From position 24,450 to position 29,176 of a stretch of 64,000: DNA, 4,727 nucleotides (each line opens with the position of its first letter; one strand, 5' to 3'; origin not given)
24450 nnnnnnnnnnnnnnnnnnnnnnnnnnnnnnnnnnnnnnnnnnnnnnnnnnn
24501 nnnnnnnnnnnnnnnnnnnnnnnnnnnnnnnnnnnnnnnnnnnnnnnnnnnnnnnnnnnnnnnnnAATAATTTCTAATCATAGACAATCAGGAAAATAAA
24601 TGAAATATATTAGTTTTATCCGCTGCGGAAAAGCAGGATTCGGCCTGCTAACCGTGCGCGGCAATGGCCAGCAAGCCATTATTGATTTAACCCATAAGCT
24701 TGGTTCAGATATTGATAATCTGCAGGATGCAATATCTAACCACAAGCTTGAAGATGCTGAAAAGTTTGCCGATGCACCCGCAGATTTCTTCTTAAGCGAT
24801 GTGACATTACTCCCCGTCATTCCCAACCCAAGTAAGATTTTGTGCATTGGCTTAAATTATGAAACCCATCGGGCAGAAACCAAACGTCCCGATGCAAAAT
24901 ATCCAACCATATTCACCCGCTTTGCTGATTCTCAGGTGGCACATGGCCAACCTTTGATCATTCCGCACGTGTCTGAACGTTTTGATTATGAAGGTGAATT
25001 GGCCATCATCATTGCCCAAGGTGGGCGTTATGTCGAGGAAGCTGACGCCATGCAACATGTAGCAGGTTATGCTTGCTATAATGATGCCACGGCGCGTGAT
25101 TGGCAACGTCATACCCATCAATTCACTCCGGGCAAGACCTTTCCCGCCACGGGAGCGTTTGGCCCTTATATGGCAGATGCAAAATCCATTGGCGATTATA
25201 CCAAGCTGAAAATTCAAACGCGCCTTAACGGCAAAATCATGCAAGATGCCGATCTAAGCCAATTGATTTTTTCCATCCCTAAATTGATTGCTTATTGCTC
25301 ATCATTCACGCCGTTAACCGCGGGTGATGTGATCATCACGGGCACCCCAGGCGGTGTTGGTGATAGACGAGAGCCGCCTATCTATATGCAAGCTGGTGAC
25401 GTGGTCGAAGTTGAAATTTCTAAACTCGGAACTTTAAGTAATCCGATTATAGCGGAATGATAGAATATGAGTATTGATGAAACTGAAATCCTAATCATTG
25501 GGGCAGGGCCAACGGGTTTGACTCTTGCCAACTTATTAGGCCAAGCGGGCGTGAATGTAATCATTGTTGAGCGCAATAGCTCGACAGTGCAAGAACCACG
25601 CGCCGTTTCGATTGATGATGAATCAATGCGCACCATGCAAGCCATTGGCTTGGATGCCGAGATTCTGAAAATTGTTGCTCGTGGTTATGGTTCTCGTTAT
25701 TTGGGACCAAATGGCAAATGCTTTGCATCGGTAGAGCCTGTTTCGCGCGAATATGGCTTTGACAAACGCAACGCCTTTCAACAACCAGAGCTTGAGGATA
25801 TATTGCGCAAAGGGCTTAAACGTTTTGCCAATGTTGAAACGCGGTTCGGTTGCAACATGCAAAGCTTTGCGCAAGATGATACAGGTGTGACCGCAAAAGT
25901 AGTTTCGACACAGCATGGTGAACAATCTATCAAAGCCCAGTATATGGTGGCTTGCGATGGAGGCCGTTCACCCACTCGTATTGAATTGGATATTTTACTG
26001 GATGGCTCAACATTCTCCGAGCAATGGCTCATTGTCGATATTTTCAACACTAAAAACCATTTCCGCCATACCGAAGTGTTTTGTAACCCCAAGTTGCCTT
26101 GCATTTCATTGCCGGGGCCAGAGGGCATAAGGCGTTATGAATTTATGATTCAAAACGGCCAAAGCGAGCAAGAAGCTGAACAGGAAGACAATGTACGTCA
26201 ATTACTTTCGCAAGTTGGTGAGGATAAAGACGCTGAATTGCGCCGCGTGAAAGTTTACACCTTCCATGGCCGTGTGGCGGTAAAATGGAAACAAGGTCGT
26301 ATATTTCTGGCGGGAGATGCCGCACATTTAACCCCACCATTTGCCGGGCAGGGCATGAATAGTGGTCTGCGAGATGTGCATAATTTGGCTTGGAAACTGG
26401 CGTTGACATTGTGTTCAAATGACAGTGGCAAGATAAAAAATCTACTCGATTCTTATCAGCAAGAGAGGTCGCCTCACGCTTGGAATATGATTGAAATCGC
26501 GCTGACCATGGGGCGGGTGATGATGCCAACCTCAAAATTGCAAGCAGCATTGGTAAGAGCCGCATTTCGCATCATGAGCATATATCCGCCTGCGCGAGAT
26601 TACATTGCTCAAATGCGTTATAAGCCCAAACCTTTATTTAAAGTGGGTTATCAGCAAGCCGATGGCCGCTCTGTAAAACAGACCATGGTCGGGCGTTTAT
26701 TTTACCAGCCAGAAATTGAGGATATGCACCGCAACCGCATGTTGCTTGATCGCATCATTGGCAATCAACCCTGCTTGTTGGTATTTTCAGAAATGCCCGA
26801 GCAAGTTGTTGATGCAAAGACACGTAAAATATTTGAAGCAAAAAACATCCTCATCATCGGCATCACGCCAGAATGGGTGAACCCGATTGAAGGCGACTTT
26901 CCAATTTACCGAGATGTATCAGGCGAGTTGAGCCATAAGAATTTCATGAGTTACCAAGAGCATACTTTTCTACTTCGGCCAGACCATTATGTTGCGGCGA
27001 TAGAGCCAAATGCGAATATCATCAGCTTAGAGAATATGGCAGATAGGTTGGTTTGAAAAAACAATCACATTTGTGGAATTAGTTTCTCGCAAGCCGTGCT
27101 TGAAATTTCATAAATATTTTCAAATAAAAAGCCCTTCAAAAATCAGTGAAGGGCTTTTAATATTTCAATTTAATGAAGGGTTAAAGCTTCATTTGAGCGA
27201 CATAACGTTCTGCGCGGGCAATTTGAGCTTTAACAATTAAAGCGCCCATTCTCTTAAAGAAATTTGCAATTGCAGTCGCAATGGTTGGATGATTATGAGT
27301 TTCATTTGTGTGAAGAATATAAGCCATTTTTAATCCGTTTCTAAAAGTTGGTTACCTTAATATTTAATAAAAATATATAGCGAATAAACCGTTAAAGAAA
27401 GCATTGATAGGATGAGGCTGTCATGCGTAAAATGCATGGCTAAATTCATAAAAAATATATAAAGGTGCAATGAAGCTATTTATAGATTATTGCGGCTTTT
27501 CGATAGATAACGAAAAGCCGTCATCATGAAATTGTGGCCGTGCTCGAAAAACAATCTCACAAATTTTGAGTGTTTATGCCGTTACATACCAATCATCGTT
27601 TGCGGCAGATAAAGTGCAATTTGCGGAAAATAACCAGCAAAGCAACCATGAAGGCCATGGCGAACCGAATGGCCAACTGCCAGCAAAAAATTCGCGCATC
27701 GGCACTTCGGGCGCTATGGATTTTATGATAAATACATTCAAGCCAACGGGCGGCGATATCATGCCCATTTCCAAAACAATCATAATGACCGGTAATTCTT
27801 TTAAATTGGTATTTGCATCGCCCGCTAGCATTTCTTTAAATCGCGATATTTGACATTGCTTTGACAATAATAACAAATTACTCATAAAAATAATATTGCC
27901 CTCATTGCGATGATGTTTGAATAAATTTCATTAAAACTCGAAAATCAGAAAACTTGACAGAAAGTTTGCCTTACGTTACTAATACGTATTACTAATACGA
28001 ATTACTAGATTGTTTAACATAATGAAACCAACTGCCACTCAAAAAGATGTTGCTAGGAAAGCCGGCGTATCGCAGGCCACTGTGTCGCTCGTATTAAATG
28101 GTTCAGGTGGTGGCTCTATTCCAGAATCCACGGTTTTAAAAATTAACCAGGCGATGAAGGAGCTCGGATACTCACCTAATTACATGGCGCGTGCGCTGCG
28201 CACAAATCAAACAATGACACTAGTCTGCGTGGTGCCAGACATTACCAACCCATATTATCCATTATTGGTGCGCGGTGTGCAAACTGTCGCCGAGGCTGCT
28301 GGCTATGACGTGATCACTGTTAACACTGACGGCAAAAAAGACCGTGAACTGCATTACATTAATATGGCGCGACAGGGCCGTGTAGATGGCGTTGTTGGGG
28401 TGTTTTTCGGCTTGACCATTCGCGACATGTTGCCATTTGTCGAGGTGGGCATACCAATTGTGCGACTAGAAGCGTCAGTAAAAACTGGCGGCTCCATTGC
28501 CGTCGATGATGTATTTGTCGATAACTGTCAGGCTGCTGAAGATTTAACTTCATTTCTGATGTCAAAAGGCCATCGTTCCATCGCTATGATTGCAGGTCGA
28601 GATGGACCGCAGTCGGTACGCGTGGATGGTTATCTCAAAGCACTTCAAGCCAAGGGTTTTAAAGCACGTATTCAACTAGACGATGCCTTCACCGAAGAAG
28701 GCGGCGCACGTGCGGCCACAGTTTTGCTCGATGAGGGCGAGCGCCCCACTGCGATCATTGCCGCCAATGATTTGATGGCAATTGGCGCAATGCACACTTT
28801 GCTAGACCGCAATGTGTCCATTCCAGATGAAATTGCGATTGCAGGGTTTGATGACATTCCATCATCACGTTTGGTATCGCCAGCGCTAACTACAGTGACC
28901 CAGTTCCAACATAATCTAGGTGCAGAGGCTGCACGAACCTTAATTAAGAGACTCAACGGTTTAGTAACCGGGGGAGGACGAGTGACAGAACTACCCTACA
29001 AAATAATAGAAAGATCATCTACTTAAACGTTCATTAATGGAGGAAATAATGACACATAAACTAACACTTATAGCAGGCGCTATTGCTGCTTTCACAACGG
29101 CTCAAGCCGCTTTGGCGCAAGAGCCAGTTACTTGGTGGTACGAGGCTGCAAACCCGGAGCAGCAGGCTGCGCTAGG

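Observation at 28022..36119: Sugar ABC operon built around a 689-aa ADP-ribosylglycohydrolase fusion protein and ribokinase: candidate uptake and cleavage system for an unknown ribosylated compound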

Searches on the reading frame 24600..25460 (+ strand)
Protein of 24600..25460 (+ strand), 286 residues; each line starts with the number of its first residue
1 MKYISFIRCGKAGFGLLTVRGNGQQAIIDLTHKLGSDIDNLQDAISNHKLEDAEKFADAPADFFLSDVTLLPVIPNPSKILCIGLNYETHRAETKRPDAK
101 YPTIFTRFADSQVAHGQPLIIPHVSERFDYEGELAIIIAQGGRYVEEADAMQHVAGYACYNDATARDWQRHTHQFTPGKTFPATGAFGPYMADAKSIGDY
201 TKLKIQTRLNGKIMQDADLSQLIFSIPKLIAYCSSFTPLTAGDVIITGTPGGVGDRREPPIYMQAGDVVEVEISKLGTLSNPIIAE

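Call 30: search_protein_families(library=pfam, proteins=[window:24600-25460:+], max_evalue=0.00001)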
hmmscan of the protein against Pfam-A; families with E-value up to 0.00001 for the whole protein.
window:24600-25460:+ (286 aa): 1 family
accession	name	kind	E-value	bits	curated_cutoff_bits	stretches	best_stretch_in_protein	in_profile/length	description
PF01557.24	FAA_hydrolase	-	1.5e-60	205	23.9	1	79-283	1-213/214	Fumarylacetoacetate (FAA) hydrolase C-terminal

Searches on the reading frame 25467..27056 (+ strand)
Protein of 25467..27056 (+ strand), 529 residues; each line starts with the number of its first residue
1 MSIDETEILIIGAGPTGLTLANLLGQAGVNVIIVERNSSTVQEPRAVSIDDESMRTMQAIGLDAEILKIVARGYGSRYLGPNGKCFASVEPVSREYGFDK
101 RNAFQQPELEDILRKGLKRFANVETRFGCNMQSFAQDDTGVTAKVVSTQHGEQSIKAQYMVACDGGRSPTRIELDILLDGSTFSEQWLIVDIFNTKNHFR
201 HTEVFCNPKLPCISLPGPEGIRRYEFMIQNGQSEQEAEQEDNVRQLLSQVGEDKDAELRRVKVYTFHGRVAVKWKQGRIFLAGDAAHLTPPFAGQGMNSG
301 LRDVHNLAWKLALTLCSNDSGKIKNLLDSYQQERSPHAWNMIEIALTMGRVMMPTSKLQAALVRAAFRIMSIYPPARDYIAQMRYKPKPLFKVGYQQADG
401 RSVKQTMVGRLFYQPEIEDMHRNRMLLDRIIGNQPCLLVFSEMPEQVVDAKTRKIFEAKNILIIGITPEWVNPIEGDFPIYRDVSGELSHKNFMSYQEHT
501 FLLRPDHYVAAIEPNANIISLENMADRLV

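Call 30: search_protein_families(library=pfam, proteins=[window:25467-27056:+], max_evalue=0.00001)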
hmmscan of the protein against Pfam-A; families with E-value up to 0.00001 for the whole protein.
window:25467-27056:+ (529 aa): 2 families
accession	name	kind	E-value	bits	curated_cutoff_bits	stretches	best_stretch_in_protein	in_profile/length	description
PF01494.25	FAD_binding_3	-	3.1e-76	257.3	22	1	5-343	1-347/349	FAD binding domain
PF07992.20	Pyr_redox_2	-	6.7e-09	36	26.1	0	7-53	144-189/291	Pyridine nucleotide-disulphide oxidoreductase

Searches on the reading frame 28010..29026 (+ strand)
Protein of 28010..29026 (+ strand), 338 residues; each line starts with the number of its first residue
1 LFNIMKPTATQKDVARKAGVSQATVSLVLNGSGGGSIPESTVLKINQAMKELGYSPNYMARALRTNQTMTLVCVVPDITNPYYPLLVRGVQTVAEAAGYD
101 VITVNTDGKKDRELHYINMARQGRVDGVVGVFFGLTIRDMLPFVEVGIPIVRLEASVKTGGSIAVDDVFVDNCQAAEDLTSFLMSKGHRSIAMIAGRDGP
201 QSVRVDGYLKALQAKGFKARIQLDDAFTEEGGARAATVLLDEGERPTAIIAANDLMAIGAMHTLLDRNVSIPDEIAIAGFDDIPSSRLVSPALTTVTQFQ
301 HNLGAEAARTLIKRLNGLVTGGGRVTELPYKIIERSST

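Call 3: search_protein_families(library=pfam, proteins=[window:28010-29026:+], max_evalue=0.01)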
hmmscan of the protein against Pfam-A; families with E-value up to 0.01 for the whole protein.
window:28010-29026:+ (338 aa): 6 families
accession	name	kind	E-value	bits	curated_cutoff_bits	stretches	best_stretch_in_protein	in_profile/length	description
PF13377.12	Peripla_BP_3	-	5.4e-33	114.9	26.5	1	182-338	3-167/167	Periplasmic binding protein-like domain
PF00532.27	Peripla_BP_1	-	6.8e-30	104.9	22.2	1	70-315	3-261/281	Periplasmic binding proteins and sugar binding domain of LacI family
PF00356.27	LacI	-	1.1e-16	60.8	27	1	12-57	3-46/46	Bacterial regulatory proteins, lacI family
PF13407.12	Peripla_BP_4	-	5.8e-09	36.3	35.1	1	74-317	4-256/258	Periplasmic binding protein domain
PF01381.28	HTH_3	-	9.8e-05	22.8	23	1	10-48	11-47/55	Helix-turn-helix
PF13560.12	HTH_31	-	0.00061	20.5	27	0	10-34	16-40/64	Helix-turn-helix domain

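Call 4: search_protein_families(library=ncbifam, proteins=[window:28010-29026:+], max_evalue=0.01)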
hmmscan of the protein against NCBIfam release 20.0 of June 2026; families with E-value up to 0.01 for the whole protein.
window:28010-29026:+ (338 aa): 19 families
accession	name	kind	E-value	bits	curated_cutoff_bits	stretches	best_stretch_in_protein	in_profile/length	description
NF047341.1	lactose_RbsR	equivalog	1.6e-62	211.8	382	1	9-338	3-328/331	ribose utilization transcriptional repressor RbsR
TIGR01481.1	ccpA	equivalog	1.2e-56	192.5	442.35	1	8-338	2-329/330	catabolite control protein A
NF008269.0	PRK11041.1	equivalog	1.3e-56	192.1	436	1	7-328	8-329/342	DNA-binding transcriptional regulator CytR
NF007743.0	PRK10423.1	equivalog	4.2e-56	190.5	531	1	9-337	2-329/330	ribose operon transcriptional repressor RbsR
NF007979.0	PRK10703.1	equivalog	8.7e-51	173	501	1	9-336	2-329/341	HTH-type transcriptional repressor PurR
NF007075.0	PRK09526.1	subfamily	2.1e-45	155.2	340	1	8-338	5-331/358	LacI family DNA-binding transcriptional regulator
NF052440.1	TransRegGNTRPSEAE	equivalog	1.5e-43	149.1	400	1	9-338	6-333/333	HTH-type transcriptional regulator GntR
NF007449.0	PRK10014.1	subfamily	1.5e-42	145.8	310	1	9-316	7-323/342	Mal regulon transcriptional regulator MalI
NF007706.0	PRK10401.1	equivalog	5.3e-42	144.3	555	1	10-297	3-289/346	HTH-type transcriptional regulator GalS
NF008002.0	PRK10727.1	equivalog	6.9e-41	140.5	557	1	9-309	2-301/341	HTH-type transcriptional regulator GalR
NF051853.1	TransRegUriRCory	equivalog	3.4e-35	121.7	550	1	9-320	1-307/327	transcriptional regulator UriR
TIGR02417.1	fruct_sucro_rep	subfamily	2.6e-34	118.9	389.55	1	12-315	3-307/327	D-fructose-responsive transcription factor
NF047913.1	TransRegIdnR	equivalog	1.9e-33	116.2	500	1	10-332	7-325/331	DNA-binding transcriptional regulator IdnR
NF008452.0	PRK11303.1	equivalog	3.6e-32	111.9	385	1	12-299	4-292/332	catabolite repressor/activator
NF011563.0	PRK14987.1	equivalog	1.7e-27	96.6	433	1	10-317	7-311/331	gluconate operon transcriptional repressor GntR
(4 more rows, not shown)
